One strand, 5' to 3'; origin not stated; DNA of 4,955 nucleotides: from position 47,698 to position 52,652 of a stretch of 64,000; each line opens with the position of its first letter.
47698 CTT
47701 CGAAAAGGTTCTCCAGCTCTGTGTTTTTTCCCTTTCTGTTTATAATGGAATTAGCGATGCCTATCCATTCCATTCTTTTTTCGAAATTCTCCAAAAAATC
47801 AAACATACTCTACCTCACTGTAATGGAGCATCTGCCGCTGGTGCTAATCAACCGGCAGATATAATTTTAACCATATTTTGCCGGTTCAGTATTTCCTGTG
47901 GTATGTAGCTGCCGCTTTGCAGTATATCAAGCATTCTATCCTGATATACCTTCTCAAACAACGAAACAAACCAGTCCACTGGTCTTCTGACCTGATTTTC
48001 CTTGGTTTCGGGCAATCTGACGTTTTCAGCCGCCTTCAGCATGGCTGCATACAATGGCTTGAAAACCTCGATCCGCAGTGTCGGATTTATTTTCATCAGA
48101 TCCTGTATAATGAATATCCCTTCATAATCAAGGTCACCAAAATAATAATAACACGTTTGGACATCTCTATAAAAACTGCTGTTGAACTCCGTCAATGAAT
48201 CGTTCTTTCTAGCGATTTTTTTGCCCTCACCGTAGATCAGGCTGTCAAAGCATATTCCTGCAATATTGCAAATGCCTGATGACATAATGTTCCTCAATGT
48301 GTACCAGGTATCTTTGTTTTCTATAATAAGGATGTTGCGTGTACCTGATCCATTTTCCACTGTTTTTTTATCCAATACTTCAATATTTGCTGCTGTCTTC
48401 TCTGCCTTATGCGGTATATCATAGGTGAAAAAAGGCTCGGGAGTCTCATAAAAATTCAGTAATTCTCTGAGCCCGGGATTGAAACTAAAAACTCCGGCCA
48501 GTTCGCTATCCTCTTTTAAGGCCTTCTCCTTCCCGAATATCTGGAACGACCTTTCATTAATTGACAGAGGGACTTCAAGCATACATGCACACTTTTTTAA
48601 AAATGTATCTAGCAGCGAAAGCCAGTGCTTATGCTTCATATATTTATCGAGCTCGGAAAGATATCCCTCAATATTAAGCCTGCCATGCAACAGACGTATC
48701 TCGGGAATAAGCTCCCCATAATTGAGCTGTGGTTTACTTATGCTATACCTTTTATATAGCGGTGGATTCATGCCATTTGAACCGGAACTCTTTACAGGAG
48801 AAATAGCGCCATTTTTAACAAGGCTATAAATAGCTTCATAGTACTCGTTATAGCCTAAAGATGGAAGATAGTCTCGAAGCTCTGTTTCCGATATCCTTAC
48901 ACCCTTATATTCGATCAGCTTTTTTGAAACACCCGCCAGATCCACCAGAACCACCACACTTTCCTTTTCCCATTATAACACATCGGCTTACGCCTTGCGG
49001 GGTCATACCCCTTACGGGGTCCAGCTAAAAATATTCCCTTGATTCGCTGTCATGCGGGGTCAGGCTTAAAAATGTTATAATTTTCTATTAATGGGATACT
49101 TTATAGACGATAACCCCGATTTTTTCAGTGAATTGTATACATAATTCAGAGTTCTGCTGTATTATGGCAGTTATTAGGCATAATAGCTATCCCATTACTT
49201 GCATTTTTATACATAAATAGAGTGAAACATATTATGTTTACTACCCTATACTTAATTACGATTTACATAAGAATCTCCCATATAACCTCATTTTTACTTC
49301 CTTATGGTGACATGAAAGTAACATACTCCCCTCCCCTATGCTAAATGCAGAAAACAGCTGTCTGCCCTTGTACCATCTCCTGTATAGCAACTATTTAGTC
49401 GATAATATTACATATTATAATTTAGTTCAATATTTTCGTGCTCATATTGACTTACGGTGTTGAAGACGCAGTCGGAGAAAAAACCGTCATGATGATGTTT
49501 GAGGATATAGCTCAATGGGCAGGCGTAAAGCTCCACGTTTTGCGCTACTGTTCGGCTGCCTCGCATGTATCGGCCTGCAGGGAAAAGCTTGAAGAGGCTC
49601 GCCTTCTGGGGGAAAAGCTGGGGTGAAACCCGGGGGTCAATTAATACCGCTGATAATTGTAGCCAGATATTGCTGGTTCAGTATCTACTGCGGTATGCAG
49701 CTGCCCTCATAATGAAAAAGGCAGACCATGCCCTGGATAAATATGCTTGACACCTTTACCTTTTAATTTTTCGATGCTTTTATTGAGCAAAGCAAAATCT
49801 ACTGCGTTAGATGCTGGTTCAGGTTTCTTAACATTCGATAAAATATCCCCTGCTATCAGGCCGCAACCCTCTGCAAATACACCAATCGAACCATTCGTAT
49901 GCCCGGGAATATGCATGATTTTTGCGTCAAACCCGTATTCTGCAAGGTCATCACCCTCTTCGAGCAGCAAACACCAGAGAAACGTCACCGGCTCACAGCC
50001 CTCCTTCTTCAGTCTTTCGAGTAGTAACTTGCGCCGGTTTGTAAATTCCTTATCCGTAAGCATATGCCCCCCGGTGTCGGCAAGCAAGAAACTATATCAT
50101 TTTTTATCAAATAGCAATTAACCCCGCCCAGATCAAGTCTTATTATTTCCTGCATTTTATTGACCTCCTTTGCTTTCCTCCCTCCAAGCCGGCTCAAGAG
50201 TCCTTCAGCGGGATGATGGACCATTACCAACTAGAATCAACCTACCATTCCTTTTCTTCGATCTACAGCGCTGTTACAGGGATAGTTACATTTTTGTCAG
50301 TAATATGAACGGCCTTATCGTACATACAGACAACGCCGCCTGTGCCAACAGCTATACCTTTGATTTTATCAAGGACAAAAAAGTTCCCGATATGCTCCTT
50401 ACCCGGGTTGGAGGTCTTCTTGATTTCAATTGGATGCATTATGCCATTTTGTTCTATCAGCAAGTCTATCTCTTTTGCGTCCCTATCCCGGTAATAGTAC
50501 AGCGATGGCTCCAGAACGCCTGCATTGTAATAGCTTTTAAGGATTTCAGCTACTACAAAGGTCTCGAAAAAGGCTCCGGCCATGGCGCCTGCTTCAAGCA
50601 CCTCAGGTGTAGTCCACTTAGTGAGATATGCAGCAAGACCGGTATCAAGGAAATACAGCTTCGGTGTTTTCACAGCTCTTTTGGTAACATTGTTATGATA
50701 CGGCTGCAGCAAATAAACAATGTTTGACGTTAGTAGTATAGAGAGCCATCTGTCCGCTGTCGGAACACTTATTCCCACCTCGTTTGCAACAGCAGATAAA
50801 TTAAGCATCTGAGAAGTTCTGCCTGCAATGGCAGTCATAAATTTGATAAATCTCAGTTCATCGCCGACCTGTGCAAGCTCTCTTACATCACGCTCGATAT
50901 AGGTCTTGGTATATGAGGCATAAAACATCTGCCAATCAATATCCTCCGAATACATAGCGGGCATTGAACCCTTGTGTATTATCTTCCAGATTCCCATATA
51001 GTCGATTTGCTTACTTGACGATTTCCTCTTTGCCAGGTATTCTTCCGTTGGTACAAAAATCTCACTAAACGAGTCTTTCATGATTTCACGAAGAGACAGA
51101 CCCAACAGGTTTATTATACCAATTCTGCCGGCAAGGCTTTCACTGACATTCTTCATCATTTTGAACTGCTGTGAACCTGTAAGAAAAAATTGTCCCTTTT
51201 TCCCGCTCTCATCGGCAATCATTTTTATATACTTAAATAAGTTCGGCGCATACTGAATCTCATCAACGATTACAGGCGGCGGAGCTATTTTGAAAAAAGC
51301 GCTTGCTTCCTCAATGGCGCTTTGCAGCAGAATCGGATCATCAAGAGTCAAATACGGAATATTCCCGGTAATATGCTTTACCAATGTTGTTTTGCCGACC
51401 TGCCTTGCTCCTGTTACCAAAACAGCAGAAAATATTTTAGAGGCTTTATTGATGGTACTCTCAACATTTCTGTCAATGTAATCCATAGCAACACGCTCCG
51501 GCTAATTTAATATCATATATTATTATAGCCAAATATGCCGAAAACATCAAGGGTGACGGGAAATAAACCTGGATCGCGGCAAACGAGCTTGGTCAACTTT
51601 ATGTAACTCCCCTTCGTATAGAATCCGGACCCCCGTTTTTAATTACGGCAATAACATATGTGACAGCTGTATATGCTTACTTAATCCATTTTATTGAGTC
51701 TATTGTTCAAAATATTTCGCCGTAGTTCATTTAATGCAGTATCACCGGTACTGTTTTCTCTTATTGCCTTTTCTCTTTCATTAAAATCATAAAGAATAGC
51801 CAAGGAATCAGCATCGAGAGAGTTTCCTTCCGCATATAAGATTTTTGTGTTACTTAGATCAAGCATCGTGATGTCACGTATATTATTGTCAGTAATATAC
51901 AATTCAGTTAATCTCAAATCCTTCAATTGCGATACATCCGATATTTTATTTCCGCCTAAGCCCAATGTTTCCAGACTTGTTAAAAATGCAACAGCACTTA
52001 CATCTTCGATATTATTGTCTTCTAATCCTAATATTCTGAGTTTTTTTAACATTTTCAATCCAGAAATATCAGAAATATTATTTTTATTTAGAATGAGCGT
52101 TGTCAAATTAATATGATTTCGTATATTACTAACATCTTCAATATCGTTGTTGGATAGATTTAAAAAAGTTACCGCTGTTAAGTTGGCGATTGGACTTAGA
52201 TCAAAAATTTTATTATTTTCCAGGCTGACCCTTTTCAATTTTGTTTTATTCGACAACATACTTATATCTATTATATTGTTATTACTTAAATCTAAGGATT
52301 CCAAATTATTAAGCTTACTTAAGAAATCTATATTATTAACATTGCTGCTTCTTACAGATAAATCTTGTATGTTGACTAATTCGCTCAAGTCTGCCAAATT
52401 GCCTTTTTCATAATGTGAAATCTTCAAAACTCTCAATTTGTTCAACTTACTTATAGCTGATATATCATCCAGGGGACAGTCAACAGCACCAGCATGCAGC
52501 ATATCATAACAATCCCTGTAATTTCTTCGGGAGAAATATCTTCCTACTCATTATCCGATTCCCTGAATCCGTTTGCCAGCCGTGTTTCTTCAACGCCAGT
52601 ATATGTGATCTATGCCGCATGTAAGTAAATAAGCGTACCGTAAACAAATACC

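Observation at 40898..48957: Four-gene SMC-ATPase operon that looks like Wadjet/MksBEFG but has non-canonical order and sizes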

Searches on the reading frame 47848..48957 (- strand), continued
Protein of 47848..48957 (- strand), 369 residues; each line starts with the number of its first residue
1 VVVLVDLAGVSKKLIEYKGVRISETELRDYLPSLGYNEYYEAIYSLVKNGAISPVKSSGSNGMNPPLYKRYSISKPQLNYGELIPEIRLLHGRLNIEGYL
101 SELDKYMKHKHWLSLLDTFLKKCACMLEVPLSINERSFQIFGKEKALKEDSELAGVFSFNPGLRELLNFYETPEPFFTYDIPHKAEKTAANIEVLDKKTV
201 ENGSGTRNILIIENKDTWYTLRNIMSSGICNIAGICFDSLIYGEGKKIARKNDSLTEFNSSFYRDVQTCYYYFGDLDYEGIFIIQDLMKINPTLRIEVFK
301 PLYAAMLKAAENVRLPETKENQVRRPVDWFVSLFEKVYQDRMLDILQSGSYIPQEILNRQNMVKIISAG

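Call 79: find_encoding_contigs(protein=P0001, flank=10000, max_places=3)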
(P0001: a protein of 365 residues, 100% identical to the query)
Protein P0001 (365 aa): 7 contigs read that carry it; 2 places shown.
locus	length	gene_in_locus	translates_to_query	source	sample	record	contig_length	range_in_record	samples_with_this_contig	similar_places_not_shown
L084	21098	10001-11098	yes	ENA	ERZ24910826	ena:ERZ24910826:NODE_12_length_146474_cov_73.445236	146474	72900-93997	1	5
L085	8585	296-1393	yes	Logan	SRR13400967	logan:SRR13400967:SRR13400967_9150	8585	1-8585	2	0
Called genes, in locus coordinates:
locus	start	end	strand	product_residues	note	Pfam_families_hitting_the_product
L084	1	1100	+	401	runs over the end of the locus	PF19888:DUF6361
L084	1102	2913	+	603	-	-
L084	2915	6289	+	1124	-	PF00271:Helicase_C (faint)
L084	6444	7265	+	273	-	-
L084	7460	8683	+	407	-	PF13173:AAA_14, PF13635:DUF4143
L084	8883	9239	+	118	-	-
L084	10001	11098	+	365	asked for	PF09983:JetD_C (weak)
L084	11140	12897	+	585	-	-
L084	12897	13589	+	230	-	PF19539:DUF6063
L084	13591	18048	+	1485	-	-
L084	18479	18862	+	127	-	PF23991:DUF7310 (faint)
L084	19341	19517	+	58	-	-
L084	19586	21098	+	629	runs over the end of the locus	PF01558:POR, PF01855:POR_N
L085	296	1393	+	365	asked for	PF09983:JetD_C (weak)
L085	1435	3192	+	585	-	-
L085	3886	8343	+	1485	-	-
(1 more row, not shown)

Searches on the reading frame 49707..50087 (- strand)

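Call 18: search_protein_families(library=pfam, proteins=[window:49707-50087:-], max_evalue=0.001)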
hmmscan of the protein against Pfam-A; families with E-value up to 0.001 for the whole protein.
window:49707-50087:- (126 aa): 1 family
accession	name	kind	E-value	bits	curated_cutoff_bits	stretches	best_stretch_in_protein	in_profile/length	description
PF00753.33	Lactamase_B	-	5e-05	23.8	22.7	1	30-120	97-196/196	Metallo-beta-lactamase superfamily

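Call 21: search_protein_families(library=padloc, proteins=[window:49707-50087:-], max_evalue=0.001)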
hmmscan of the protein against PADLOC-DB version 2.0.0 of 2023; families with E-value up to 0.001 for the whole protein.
window:49707-50087:- (126 aa): 0 families

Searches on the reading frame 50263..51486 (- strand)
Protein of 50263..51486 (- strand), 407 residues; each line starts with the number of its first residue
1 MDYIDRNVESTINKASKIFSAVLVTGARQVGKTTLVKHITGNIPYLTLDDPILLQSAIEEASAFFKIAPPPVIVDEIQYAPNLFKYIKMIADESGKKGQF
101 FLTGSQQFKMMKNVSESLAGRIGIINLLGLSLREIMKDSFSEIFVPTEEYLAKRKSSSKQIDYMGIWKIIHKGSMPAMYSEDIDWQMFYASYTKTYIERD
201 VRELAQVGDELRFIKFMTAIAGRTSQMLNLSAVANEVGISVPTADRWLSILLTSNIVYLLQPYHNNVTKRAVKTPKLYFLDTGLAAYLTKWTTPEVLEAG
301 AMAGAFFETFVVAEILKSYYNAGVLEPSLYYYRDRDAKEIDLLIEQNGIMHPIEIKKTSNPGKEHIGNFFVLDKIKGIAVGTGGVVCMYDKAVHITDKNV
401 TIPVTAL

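Call 18: search_protein_families(library=pfam, proteins=[window:50263-51486:-], max_evalue=0.001)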
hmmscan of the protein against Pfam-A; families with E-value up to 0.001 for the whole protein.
window:50263-51486:- (407 aa): 3 families
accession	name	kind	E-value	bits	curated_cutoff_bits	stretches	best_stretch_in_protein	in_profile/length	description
PF13635.12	DUF4143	-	1.4e-49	168.3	28.1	1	198-357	1-159/160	Domain of unknown function (DUF4143)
PF13173.12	AAA_14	-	5.6e-28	98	27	1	21-135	4-128/129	AAA domain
PF13401.12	AAA_22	-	0.00016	22.4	27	0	69-108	85-126/130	AAA domain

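Call 21: search_protein_families(library=padloc, proteins=[window:50263-51486:-], max_evalue=0.001)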
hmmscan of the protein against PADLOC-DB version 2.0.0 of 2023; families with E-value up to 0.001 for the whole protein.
window:50263-51486:- (407 aa): 7 families
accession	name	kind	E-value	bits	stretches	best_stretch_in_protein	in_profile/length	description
PDLC04790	PDC-S01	-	1.7e-103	344.6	1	1-407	8-417/422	-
PDLC04789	PDC-S01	-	2.2e-52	176.3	1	4-361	2-344/375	-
PDLC04787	PDC-S01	-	2e-25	87.6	1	2-360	9-360/412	-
PDLC04791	PDC-S01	-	3.9e-25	86.4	2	184-384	179-379/395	-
PDLC04788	PDC-S01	-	5.9e-19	66.3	1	73-360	89-385/448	-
PDLC04786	PDC-S01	-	1.1e-17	62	1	269-362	300-391/439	-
PDLC04792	PDC-S01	-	1.7e-16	57.9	2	273-360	303-387/452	-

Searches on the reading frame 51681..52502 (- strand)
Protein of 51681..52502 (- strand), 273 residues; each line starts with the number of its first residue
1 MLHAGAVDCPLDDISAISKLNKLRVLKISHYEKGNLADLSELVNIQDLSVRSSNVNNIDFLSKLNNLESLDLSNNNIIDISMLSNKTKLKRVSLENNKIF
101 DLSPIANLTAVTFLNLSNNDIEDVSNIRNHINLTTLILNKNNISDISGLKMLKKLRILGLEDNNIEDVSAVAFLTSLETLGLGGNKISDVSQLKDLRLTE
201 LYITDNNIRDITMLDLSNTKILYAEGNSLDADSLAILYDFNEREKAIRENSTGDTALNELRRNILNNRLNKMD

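Call 18: search_protein_families(library=pfam, proteins=[window:51681-52502:-], max_evalue=0.001)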
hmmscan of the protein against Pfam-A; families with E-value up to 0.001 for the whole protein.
window:51681-52502:- (273 aa): 7 families
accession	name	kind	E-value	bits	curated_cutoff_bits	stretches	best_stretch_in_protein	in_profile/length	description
PF12799.13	LRR_4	-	1.9e-26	91.9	27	5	132-170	2-41/44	Leucine Rich repeats (2 copies)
PF13855.12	LRR_8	-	3.3e-16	59.2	27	3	154-208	2-61/61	Leucine rich repeat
PF13516.12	LRR_6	-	2.1e-08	34.1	23.4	0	64-77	2-15/24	Leucine Rich repeat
PF23598.1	LRR_14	-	2.1e-07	30.4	40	1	8-127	9-135/353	Leucine-rich repeat region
PF00560.39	LRR_1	-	1.1e-06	28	20.6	0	66-80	1-17/23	Leucine Rich Repeat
PF23211.1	LRR_LRWD1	-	4.1e-05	23.8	28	0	66-147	22-102/190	Leucine-rich repeat and WD repeat-containing protein 1, LRR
PF23952.1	LRR_EndoS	-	0.00044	20.9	27.9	0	134-217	26-114/116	Endo-beta-N-acetylglucosaminidase EndoS LRR domain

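Call 21: search_protein_families(library=padloc, proteins=[window:51681-52502:-], max_evalue=0.001)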
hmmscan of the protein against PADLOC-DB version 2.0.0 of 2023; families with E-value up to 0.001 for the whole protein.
window:51681-52502:- (273 aa): 0 families
